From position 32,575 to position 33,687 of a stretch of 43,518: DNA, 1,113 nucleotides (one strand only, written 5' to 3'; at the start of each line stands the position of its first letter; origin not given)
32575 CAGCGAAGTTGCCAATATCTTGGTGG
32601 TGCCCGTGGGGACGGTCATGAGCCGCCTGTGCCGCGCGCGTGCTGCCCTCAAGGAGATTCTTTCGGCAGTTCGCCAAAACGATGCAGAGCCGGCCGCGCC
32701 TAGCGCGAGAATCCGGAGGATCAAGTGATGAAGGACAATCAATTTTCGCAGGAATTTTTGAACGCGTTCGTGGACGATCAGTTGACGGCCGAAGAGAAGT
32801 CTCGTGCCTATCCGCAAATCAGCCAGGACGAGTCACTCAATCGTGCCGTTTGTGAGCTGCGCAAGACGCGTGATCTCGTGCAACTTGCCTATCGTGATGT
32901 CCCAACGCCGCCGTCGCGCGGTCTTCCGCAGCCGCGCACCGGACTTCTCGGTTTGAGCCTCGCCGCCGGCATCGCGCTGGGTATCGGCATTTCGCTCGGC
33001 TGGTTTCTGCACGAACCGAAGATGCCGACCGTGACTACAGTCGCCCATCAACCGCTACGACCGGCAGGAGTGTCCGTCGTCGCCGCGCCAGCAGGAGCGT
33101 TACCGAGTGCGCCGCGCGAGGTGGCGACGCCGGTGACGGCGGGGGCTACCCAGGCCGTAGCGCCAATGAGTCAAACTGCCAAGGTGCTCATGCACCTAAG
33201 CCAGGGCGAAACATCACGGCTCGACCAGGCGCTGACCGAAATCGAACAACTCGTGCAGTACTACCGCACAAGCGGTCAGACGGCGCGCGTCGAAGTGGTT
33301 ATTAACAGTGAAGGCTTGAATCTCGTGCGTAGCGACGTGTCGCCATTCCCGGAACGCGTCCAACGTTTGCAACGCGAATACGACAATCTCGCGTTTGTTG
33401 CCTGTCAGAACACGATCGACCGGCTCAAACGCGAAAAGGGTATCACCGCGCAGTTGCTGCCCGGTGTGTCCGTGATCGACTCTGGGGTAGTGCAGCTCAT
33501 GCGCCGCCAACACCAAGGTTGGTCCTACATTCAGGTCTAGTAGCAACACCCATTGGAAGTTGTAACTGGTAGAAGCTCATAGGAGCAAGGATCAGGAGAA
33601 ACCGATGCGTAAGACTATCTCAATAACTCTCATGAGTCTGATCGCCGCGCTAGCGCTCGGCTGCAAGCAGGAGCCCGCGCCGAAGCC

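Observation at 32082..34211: ECF sigma factor controlled by an anti-sigma factor with a periplasmic DsrE/DsrF-like sensor domain, plus a paralogous DsrE-like lipoprotein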

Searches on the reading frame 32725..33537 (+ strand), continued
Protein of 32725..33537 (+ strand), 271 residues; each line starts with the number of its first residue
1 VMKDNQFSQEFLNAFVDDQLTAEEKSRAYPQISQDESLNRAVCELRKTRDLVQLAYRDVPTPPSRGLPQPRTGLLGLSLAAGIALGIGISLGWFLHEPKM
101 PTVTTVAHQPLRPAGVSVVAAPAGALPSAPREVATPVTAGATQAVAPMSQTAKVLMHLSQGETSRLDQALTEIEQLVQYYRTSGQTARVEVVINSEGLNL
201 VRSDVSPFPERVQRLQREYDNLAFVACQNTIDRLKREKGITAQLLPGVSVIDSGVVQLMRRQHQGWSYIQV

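Call 24: find_related_loci(query=A1, collection=genome_contigs, flank=4000)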
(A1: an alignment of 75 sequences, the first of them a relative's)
Query A1 (270 aa) in genome_contigs; peptide patterns used: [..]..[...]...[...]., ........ (x = any residue, [..] = any of these).
185 stretches matched a pattern; 85 encode a relative of the query (tblastn E <= 1e-3); the best 80 are kept; 80 distinct loci.
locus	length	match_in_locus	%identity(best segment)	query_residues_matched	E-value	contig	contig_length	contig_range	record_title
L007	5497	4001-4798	66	3-270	4e-110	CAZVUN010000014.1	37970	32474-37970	MAG TPA_asm: uncultured Acidiferrobacteraceae bacterium isolate binchicken_co107_250 genome assembly, contig: NODE_2714_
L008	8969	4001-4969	51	1-270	4e-96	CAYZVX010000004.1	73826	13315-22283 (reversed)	MAG TPA_asm: uncultured Acidiferrobacteraceae bacterium isolate SRP290908_co1_131 genome assembly, contig: NODE_327_leng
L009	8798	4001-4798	54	1-270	2e-89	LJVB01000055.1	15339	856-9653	MAG: Acidithiobacillales bacterium SM1_46 WOR1_30_36_4882, whole genome shotgun sequence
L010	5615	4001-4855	50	2-270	2e-84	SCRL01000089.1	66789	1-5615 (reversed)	MAG: Gammaproteobacteria bacterium isolate FW104_bin.7 FW104_bin.7-13341, whole genome shotgun sequence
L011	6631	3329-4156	51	2-270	6e-83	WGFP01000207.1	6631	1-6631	MAG: Acidiferrobacterales bacterium isolate S146_88 k151_785559, whole genome shotgun sequence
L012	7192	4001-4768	51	2-270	3e-82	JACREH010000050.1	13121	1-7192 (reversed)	MAG: Gammaproteobacteria bacterium isolate NC_groundwater_1694_Pr3_B-0.1um_64_39 SR-2_scaffold_141_1057210, whole genome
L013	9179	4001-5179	51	2-269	2e-81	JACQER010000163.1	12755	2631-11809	MAG: Gammaproteobacteria bacterium isolate NC_groundwater_1026_Pr1_S-0.65um_62_16 Montesol18_Sp65_coassembly_scaffold_11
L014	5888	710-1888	50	2-269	4e-81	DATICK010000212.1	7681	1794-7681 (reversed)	MAG TPA_asm: Sulfuricaulis sp. isolate SMAG_U16314 k141_1374487, whole genome shotgun sequence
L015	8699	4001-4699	49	2-269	2e-81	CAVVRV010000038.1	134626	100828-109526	MAG: uncultured Gammaproteobacteria bacterium isolate MFD02809.bin.2.271 genome assembly, contig: contig_83491, whole ge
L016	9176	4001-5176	49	2-270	1e-79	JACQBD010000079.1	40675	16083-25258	MAG: Gammaproteobacteria bacterium isolate NC_groundwater_933_Pr1_S-0.2um_54_18 Montesol18-Sp2_coassembly_scaffold_40523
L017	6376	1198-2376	48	2-269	1e-79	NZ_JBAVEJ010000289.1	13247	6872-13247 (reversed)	MAG: Sulfuricaulis sp. isolate MFD05944_ilm_asm_bin16 k127_175504, whole genome shotgun sequence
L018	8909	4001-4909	49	2-270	1e-78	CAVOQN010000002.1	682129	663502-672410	MAG: uncultured proteobacterium isolate MFD09779.bin.3.68 genome assembly, contig: contig_13651, whole genome shotgun se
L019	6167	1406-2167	51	5-270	3e-78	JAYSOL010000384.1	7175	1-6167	MAG: Gammaproteobacteria bacterium isolate GFS_11195 GFS_11195_383, whole genome shotgun sequence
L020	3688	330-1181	50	2-270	3e-77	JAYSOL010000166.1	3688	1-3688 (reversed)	MAG: Gammaproteobacteria bacterium isolate GFS_11195 GFS_11195_165, whole genome shotgun sequence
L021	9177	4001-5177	49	2-270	2e-76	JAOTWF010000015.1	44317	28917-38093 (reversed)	MAG: Gammaproteobacteria bacterium isolate 13_May_SF_Bin71 13_May_SF_Bin71_scaffold_448_c1, whole genome shotgun sequenc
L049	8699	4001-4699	39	5-270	2e-53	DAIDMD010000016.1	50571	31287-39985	MAG TPA_asm: Acidiferrobacter sp. isolate clean437 k141_393475, whole genome shotgun sequence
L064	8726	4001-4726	36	2-270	2e-41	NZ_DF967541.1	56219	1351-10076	Sulfuricella sp. T08, whole genome shotgun sequence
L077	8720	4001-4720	33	1-270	7e-31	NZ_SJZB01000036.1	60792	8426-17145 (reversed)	Parasulfuritortus cantonensis strain LSR1 tig00000019, whole genome shotgun sequence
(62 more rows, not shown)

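Call 28: search_protein_families(library=pfam, proteins=[L064:58-648:+, L064:746-1213:-, L064:1309-2730:-, L064:2792-3322:-, L064:3438-3998:+, L064:4001-4729:+, L064:4918-5634:+, L064:5683-7326:-, L064:7377-8192:+, L064:5003-5491:-], max_evalue=0.01)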
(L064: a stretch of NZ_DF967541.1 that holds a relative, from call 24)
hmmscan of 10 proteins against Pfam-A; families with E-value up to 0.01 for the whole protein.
L064:58-648:+ (196 aa): 0 families

L064:746-1213:- (155 aa): 0 families

L064:1309-2730:- (473 aa): 1 family
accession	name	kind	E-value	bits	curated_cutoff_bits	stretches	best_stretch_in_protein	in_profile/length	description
PF07396.17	Porin_O_P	-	4.5e-07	29.9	20.9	1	370-442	263-354/370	Phosphate-selective porin O and P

L064:2792-3322:- (176 aa): 1 family
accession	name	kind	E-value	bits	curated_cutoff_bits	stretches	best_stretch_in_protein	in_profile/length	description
PF02635.20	DsrE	-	3.2e-09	37.4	22.7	1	93-175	27-115/116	DsrE/DsrF-like family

L064:3438-3998:+ (186 aa): 5 families
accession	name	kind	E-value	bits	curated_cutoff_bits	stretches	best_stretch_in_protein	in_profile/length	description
PF08281.18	Sigma70_r4_2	-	1.8e-15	56.7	25.7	1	114-164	4-54/54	Sigma-70, region 4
PF04542.20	Sigma70_r2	-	2.5e-13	50.1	24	1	20-82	5-69/71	Sigma-70 region 2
PF04545.22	Sigma70_r4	-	2.8e-09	36.8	24.1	1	119-166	3-50/50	Sigma-70, region 4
PF22233.2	PhyR_sigma-like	-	0.00017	21.7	27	1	125-154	8-37/50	Response regulator PhyR, sigma-like domain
PF22029.2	PhyR_sigma2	-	0.00027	21.4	27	1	30-70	14-54/55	Sigma2 domain of PhyR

L064:4001-4729:+ (242 aa): 0 families

L064:4918-5634:+ (238 aa): 1 family
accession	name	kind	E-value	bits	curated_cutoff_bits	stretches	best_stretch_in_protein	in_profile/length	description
PF01182.26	Glucosamine_iso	-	1.4e-63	215.3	27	1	20-223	2-218/225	Glucosamine-6-phosphate isomerases/6-phosphogluconolactonase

L064:5683-7326:- (547 aa): 1 family
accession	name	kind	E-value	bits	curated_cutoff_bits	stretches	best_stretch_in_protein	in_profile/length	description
PF00342.24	PGI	-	8.6e-238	790.2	22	1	49-539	1-486/486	Phosphoglucose isomerase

L064:7377-8192:+ (271 aa): 0 families

L064:5003-5491:- (162 aa): 0 families

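Call 30: search_protein_families(library=pfam, proteins=[L049:4695-5864:+, L049:4578-5945:-], max_evalue=0.01)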
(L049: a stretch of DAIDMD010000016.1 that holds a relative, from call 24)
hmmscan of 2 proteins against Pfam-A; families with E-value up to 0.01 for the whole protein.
L049:4695-5864:+ (389 aa): 6 families
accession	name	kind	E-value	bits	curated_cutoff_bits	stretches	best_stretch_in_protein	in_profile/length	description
PF10282.15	Lactonase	-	3.2e-40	138.8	21.7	3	208-349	188-336/344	Lactonase, 7-bladed beta-propeller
PF08450.18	SGL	-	3.1e-10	40.5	26.3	1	214-306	137-227/246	SMP-30/Gluconolactonase/LRE-like region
PF01436.27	NHL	-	1.3e-07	31.7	20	0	37-50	15-28/28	NHL repeat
PF01731.26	Arylesterase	-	0.00039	21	21.3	0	260-286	56-82/86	Arylesterase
PF08309.17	LVIVD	-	0.0034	17.1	20.2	0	173-184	10-21/42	LVIVD repeat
PF20067.5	SSL_N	-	0.0085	16.4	18.9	0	57-85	8-38/46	Strictosidine synthase-like, N-terminal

L049:4578-5945:- (455 aa): 0 families

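Call 32: predict_structure(alignment_id=A1)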
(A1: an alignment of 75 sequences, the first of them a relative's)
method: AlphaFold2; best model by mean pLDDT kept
length: 270 residues; sequences in the alignment: 75
mean_pLDDT: 79.5   pTM: 0.49
mean pLDDT of the five models: 79.5, 79.2, 78.2, 78.1, 77.9
residues with pLDDT >= 90: 142; 70-90: 34; 50-70: 68; < 50: 26
segments of 3 or more residues with pLDDT < 50: 104-107, 135-144
pLDDT, mean of each block of 10 residues (from residue 1): 76 94 92 93 94 85 65 60 82 67 51 54 56 48 55 92 97 97 94 96 98 97 96 96 96 66 51
secondary structure, 60 per line:
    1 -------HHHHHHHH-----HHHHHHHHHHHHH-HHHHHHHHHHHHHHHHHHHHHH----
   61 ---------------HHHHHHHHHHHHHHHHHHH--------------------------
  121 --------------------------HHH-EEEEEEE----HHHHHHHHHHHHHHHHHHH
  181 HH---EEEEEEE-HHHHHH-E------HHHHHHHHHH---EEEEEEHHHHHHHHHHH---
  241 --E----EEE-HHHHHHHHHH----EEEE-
elements in order: H8-15 H21-33 H35-56 H76-94 E151-157 H162-182 E186-192 H194-199 H208-217 E221-226 H227-237 E248-250 H252-261 E266-269

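Call 34: search_protein_families(library=pfam, proteins=[L077:1287-2759:-, L077:2818-3273:-, L077:72-1262:+, L077:4799-5740:+, L077:5751-7232:+, L077:7251-8405:-, L077:3510-3998:+], max_evalue=0.01)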
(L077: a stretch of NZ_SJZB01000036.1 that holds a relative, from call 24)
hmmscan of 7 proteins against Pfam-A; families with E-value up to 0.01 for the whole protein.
L077:1287-2759:- (490 aa): 6 families
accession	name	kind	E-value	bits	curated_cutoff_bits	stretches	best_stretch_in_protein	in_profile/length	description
PF08323.17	Glyco_transf_5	-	2.8e-76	256.8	22.7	1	18-254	1-238/239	Starch synthase catalytic domain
PF00534.26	Glycos_transf_1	-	5e-15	55.9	26.4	1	310-451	14-158/172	Glycosyl transferases group 1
PF13692.12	Glyco_trans_1_4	-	4.3e-14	53.4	27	1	312-449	2-140/142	Glycosyl transferases group 1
PF13579.12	Glyco_trans_4_4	-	9.1e-08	33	29.7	1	33-240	1-142/158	Glycosyl transferase 4-like domain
PF13439.12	Glyco_transf_4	-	3e-05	24.5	28.5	1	148-242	69-150/170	Glycosyltransferase Family 4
PF20706.3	GT4-conflict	-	0.00032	20.2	26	1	323-477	211-383/385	Family 4 Glycosyltransferase in conflict systems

L077:2818-3273:- (151 aa): 1 family
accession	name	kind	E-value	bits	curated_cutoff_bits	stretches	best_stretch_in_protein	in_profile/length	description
PF02635.20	DsrE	-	4.3e-12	46.7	22.7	1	62-151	31-116/116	DsrE/DsrF-like family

L077:72-1262:+ (396 aa): 1 family
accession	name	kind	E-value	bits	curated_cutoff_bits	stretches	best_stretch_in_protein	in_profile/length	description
PF00343.26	Phosphorylase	-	1.5e-11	43.8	27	1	41-168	442-579/713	Carbohydrate phosphorylase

L077:4799-5740:+ (313 aa): 7 families
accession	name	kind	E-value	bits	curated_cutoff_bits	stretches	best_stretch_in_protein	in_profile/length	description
PF03446.21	NAD_binding_2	-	3.8e-36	125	21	1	13-166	1-153/161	NAD binding domain of 6-phosphogluconate dehydrogenase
PF00393.24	6PGD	-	2.8e-23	83.2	27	1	182-292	1-117/290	6-phosphogluconate dehydrogenase, C-terminal domain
PF02826.25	2-Hacid_dh_C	-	7e-06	26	25.1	1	12-104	37-124/178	D-isomer specific 2-hydroxyacid dehydrogenase, NAD binding domain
PF03807.23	F420_oxidored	-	7.1e-05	23.8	21.6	1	14-109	2-94/94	NADP oxidoreductase coenzyme F420-dependent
PF01488.26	Shikimate_DH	-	0.0021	18.6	24.3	1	13-72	14-75/138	Shikimate / quinate 5-dehydrogenase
PF14833.11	NAD_binding_11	-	0.0034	18.1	30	1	180-235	1-53/122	NAD-binding of NADP-dependent 3-hydroxyisobutyrate dehydrogenase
PF02254.24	TrkA_N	-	0.0083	16.9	23.8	0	17-64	4-51/116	TrkA-N domain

L077:5751-7232:+ (493 aa): 2 families
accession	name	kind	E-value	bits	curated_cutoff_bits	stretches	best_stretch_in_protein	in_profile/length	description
PF02781.21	G6PD_C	-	4.3e-121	404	27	1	193-490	1-296/296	Glucose-6-phosphate dehydrogenase, C-terminal domain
PF00479.28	G6PD_N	-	7.3e-57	193.4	22.1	1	14-191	1-183/183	Glucose-6-phosphate dehydrogenase, NAD binding domain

L077:7251-8405:- (384 aa): 6 families
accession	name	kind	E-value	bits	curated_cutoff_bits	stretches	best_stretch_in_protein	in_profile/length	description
PF13365.12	Trypsin_2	-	3e-36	125.8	27.6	1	110-244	1-144/144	Trypsin-like peptidase domain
PF00089.32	Trypsin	-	6.2e-21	75.7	20.6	1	108-268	25-217/220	Trypsin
PF13180.12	PDZ_2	-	4.3e-15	56.2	27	1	286-374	4-80/80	PDZ domain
PF17820.7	PDZ_6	-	7e-11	42.1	27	1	310-363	2-54/54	PDZ domain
PF00595.29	PDZ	-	1.2e-09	38.9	23.2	1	282-353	9-71/81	PDZ domain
PF10459.15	Peptidase_S46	-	2.4e-05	23.7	22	1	105-129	44-68/698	Peptidase S46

L077:3510-3998:+ (163 aa): 6 families
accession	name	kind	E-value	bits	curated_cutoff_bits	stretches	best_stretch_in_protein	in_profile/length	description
PF08281.18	Sigma70_r4_2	-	6.6e-18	64.5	25.7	1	93-144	3-54/54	Sigma-70, region 4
PF04542.20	Sigma70_r2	-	1.2e-13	51.1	24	1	1-60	6-67/71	Sigma-70 region 2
PF04545.22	Sigma70_r4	-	1.4e-11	44.2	24.1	1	97-145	1-49/50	Sigma-70, region 4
PF22029.2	PhyR_sigma2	-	0.00067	20.1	27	1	2-50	6-54/55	Sigma2 domain of PhyR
PF01730.21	UreF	-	0.0063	17.3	23.3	0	54-137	34-109/151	UreF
PF20432.4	Xre-like-HTH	-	0.0067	17.1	25.8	0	108-157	15-59/63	Antitoxin Xre-like helix-turn-helix domain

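Call 36: fold_search(model_id=the predicted structure, library=pdb)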
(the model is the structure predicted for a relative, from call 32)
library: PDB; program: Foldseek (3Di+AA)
matches with E <= 10: 1067; with E <= 0.001: 9
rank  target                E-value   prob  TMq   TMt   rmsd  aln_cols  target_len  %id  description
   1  1l1s                  9.0e-09  1.00  0.37  0.84   2.5       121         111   32  Structure of Protein of Unknown Function MTH1491 from Methanobacterium thermoautotrophicum (released 2002-05-29)
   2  2pd2_A                1.4e-07  1.00  0.34  0.78   3.3       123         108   24  Crystal structure of (ST0148) conserved hypothetical from Sulfolobus Tokodaii Strain7 (released 2007-10-02)
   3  8uja_A                8.3e-07  1.00  0.34  0.78   3.3       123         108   22  T33-fn10 - Designed Tetrahedral Protein Cage Using Fragment-based Hydrogen Bond Networks (released 2024-03-06)
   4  2hy5_A                6.0e-05  1.00  0.33  0.61   4.3       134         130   16  Crystal structure of DsrEFH (released 2006-09-19)
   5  2qs7_A                6.8e-05  1.00  0.31  0.56   6.9       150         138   15  CRYSTAL STRUCTURE OF a putative oxidoreductase of the DsrE/DsrF-like family (SSO1126) FROM SULFOLOBUS SOLFATARICUS P2  (released 2007-08-21)
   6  3pnx_A                9.4e-05  1.00  0.29  0.46   8.3       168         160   14  Crystal structure of a putative sulfurtransferase dsrE (Swol_2425) from Syntrophomonas wolfei str. Goettingen at 1.92  (released 2010-12-15)
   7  3pnx_B                1.3e-04  1.00  0.28  0.46   8.4       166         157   14  Crystal structure of a putative sulfurtransferase dsrE (Swol_2425) from Syntrophomonas wolfei str. Goettingen at 1.92  (released 2010-12-15)
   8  3mc3                  1.5e-04  1.00  0.34  0.69   3.9       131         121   11  Crystal structure of DsrE/DsrF-like family protein (NP_342589.1) from SULFOLOBUS SOLFATARICUS at 1.49 A resolution (released 2010-05-19)
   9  1jx7_A                1.5e-04  1.00  0.32  0.65   3.9       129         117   12  Crystal structure of ychN protein from E.coli (released 2002-09-07)
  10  2hy5_C                2.4e-03  1.00  0.28  0.63   3.9       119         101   16  Crystal structure of DsrEFH (released 2006-09-19)
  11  7x0d_B                4.4e-02  0.41  0.18  0.14  10.1       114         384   15  Crystal structure of phospholipase A1, CaPLA1 (released 2022-04-13)
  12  3vof                  4.4e-02  0.38  0.19  0.15  11.2       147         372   13  Cellobiohydrolase mutant, CcCel6C D102A, in the closed form (released 2012-03-21)
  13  3abx                  5.4e-02  0.38  0.19  0.15  10.9       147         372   14  CcCel6C, a glycoside hydrolase family 6 enzyme, complexed with p-nitrophenyl beta-D-cellotrioside (released 2010-01-05)
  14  7cqi_S                5.7e-02  0.54  0.22  0.16   8.3       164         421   14  Cryo-EM structure of the substrate-bound SPT-ORMDL3 complex (released 2021-02-10)
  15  7wmz_A                5.7e-02  0.33  0.17  0.16  10.1       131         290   14  Crystal structure of methylenetetrahydrofolate reductase MSMEG_6649 from Mycobacterium smegmatis with NADH (released 2023-01-25)
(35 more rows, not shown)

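Call 100: search_protein_representatives(alignment_id=A1)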
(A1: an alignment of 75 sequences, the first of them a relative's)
Query: 75 sequences, 272 profile positions. Proteins with E-value up to 0.001 (for the whole library): 2221; up to 1e-10: 1063; up to 1e-30: 407. The best 150 are listed.
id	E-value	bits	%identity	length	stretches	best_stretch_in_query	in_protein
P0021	1.1e-117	409.0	-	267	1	1-272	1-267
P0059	5.2e-113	393.6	-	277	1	1-272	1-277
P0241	2.1e-109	381.8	-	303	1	2-272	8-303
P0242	1.5e-106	372.4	-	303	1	1-272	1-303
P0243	1.4e-95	336.5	-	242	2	142-272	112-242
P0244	8.7e-94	330.6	-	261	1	1-272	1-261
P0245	4.0e-92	325.2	-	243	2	140-272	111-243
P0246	2.1e-91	322.8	-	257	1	1-272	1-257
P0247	1.6e-90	319.9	-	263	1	1-272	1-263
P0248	1.3e-85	303.8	-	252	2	139-272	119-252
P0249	2.4e-85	302.9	-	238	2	144-272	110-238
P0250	5.2e-81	288.7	-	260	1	1-272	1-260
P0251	2.1e-76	273.6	-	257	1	3-272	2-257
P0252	4.1e-76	272.6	-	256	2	141-272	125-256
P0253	5.6e-76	272.2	-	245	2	139-272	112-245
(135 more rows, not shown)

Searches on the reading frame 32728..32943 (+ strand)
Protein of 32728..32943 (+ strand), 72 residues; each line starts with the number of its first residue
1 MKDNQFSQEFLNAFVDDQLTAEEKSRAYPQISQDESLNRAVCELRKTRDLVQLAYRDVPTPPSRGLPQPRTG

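Call 60: search_protein_families(library=pfam, alignment_id=A3, max_evalue=10)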
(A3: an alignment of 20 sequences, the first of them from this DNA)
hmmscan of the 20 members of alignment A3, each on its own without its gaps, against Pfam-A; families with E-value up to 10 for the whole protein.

A. member 1, seq(72 aa): 1 family
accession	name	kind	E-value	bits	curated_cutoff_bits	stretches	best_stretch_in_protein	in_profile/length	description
PF22120.2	T6SS_Tse3_N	-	0.11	13.3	27.2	1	13-56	14-57/104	T6SS, Peptidoglycan muramidase Tse3, N-terminal domain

B. families by the number of members that match (of 20 scanned): 7 families
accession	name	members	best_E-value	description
PF13490.11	zf-HC2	5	0.0012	Putative zinc-finger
PF03872.18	RseA_N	3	0.0051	Anti sigma-E protein RseA, N-terminal domain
PF22120.2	T6SS_Tse3_N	3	0.012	T6SS, Peptidoglycan muramidase Tse3, N-terminal domain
PF07564.17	DUF1542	1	0.027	Domain of Unknown Function (DUF1542)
PF17194.10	AbiEi_3_N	1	0.095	Transcriptional regulator, AbiEi antitoxin N-terminal domain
PF03693.20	ParD_antitoxin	1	0.1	Bacterial antitoxin of ParD toxin-antitoxin type II system and RHH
PF16331.10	TolA_bind_tri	1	0.11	TolA binding protein trimerisation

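Call 61: search_solved_structures(query=A3, max_evalue=10, show_alignments=4)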
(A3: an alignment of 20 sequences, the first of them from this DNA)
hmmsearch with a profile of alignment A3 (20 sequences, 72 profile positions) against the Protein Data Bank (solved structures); distinct sequences matched with E-value up to 10: 2.
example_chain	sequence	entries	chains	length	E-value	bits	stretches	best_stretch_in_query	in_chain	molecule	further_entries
8c24_C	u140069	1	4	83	0.17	15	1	2-52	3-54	Antitoxin ParD1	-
2lvw_A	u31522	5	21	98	0.8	12.8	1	22-54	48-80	Acetolactate synthase isozyme 1 small subunit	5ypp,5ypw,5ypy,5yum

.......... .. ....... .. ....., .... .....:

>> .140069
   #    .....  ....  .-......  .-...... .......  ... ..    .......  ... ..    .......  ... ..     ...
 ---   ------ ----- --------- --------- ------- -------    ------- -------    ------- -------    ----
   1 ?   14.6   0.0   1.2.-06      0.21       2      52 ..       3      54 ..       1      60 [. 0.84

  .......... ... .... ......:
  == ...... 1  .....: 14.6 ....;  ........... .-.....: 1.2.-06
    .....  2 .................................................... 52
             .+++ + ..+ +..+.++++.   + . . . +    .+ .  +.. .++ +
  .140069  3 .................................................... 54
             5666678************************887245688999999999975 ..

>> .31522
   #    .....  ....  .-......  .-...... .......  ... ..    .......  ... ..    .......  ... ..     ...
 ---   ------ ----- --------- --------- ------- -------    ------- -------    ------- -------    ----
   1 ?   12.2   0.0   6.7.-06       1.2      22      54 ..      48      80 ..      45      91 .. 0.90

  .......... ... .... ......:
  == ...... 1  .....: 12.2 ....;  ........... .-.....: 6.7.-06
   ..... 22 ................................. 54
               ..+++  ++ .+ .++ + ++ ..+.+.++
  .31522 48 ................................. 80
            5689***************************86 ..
